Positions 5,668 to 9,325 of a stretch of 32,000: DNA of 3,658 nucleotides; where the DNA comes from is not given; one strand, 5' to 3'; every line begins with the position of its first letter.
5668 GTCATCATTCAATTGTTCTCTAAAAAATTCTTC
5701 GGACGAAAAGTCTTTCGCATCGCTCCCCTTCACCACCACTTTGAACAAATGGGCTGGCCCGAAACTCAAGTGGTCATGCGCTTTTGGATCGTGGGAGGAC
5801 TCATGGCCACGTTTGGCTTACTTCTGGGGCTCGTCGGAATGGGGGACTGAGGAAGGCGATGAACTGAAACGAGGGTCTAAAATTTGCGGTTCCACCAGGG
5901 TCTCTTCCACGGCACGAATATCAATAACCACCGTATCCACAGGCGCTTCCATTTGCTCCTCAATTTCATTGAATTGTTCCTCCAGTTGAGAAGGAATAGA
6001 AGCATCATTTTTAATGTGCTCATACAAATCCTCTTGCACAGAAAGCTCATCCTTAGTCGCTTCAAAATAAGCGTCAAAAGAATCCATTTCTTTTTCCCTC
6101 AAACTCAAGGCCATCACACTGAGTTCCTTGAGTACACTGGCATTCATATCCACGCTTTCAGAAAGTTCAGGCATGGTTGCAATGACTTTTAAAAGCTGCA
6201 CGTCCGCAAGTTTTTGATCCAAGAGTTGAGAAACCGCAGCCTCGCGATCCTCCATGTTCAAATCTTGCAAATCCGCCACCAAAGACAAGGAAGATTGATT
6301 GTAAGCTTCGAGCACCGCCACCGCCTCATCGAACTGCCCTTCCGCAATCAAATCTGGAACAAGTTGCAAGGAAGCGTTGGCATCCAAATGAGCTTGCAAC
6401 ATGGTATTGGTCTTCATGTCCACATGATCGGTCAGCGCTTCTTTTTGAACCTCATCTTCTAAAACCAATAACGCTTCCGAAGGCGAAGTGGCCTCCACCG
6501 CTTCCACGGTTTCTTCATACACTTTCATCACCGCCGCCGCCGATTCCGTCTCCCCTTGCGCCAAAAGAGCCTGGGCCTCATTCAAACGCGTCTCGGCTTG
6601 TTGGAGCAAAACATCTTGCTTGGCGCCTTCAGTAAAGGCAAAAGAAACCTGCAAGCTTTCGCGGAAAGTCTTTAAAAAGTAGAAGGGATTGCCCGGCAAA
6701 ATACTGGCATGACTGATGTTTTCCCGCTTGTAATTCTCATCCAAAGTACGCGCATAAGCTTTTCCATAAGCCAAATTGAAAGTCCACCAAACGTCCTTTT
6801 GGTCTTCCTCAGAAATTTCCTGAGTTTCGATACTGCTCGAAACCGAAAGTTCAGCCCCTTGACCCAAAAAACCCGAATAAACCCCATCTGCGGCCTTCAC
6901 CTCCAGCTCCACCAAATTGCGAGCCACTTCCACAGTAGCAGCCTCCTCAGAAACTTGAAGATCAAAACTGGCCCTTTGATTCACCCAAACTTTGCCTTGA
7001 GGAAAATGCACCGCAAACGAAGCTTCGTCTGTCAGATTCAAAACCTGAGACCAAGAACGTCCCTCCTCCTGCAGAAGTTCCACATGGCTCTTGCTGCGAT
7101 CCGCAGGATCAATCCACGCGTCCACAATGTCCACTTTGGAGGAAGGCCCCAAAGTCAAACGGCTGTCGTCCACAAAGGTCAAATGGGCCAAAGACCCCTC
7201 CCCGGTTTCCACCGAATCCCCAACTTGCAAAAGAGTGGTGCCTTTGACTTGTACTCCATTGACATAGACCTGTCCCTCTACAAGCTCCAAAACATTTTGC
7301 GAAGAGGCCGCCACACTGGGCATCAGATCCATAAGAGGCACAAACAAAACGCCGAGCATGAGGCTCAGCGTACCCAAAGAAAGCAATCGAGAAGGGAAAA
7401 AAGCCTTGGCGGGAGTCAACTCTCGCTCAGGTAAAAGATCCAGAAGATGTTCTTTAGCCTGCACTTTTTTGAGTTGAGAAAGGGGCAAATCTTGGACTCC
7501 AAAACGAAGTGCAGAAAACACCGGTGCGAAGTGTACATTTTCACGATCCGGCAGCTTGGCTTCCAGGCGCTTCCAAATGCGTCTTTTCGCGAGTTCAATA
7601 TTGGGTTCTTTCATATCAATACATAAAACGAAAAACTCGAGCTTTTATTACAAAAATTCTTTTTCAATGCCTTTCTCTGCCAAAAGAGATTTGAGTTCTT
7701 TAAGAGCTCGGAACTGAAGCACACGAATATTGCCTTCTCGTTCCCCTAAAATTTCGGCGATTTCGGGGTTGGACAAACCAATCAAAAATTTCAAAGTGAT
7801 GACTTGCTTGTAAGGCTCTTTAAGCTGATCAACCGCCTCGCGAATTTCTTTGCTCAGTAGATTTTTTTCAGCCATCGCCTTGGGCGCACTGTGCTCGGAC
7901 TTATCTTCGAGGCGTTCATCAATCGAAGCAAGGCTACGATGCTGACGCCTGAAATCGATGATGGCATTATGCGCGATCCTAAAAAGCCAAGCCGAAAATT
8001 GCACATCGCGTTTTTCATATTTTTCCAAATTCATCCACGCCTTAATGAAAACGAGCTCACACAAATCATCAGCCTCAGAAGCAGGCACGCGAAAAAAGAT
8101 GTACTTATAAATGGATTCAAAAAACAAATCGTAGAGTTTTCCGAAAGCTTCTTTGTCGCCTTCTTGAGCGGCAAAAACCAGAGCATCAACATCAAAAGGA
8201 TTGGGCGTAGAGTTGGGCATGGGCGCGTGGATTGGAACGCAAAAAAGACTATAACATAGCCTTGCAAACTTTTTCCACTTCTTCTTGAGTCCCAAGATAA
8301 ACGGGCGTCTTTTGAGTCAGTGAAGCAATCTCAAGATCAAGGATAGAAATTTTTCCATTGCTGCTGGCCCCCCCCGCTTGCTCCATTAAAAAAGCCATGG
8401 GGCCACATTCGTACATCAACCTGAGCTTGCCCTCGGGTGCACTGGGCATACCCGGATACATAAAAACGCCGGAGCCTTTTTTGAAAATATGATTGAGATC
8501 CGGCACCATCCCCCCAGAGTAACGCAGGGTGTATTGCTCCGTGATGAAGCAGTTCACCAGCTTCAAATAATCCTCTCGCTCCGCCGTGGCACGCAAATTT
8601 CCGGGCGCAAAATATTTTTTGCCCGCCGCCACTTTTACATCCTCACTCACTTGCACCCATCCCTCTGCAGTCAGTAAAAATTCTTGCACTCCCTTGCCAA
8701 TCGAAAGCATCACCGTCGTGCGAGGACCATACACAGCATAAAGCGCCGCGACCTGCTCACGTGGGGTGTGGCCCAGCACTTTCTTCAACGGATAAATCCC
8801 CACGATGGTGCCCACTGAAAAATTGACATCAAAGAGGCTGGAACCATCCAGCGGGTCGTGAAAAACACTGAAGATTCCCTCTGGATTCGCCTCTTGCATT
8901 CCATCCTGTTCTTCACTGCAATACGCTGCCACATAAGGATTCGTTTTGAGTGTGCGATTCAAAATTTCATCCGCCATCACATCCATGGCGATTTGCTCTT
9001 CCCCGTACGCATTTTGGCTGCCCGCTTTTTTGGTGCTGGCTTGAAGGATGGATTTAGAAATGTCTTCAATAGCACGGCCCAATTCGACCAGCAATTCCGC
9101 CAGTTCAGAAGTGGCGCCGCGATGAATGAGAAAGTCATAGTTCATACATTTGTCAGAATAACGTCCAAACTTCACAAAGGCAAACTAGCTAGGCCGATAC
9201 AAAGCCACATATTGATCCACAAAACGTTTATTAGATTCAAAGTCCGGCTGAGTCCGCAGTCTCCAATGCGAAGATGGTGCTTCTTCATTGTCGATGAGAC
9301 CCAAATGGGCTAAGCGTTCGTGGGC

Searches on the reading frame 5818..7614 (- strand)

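Call 66: search_protein_families(library=pfam, proteins=[window:5818-7614:-], max_evalue=0.00001)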
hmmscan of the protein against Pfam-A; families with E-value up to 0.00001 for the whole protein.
window:5818-7614:- (598 aa): 2 families
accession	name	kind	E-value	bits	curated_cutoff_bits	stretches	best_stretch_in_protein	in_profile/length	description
PF18915.5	DUF5667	-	1e-18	68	27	1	304-391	1-80/99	Domain of unknown function (DUF5667)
PF04773.18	FecR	-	6.5e-09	36.6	24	1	133-236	1-97/97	FecR protein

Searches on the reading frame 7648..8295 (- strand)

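Call 66: search_protein_families(library=pfam, proteins=[window:7648-8295:-], max_evalue=0.00001)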
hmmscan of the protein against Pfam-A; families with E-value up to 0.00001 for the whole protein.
window:7648-8295:- (215 aa): 3 families
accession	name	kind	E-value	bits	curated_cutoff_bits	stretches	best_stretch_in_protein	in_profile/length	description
PF04542.20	Sigma70_r2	-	1.6e-13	50.7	24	1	70-120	17-69/71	Sigma-70 region 2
PF08281.18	Sigma70_r4_2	-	1.5e-11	44.2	25.7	1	149-201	2-54/54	Sigma-70, region 4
PF04545.22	Sigma70_r4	-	6.7e-06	26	24.1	0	155-202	2-49/50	Sigma-70, region 4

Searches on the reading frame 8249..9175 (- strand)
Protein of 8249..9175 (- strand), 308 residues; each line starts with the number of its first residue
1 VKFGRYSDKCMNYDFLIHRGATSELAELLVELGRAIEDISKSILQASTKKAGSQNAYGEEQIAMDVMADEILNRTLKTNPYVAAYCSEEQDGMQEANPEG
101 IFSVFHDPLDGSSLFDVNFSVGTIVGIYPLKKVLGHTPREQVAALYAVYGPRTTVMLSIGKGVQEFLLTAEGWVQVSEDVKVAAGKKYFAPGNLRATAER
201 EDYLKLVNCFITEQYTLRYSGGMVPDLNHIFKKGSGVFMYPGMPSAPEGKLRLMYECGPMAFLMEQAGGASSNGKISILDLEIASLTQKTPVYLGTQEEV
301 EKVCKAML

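Call 5: search_protein_families(library=pfam, proteins=[window:8249-9175:-])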
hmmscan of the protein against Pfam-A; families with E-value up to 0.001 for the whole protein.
window:8249-9175:- (308 aa): 2 families
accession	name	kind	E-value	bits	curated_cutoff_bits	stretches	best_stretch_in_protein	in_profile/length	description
PF18913.5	FBPase_C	-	6.9e-40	136.2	27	1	185-307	4-126/127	Fructose-1-6-bisphosphatase, C-terminal domain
PF00316.25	FBPase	-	4.3e-37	128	34.8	1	20-172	16-184/191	Fructose-1-6-bisphosphatase, N-terminal domain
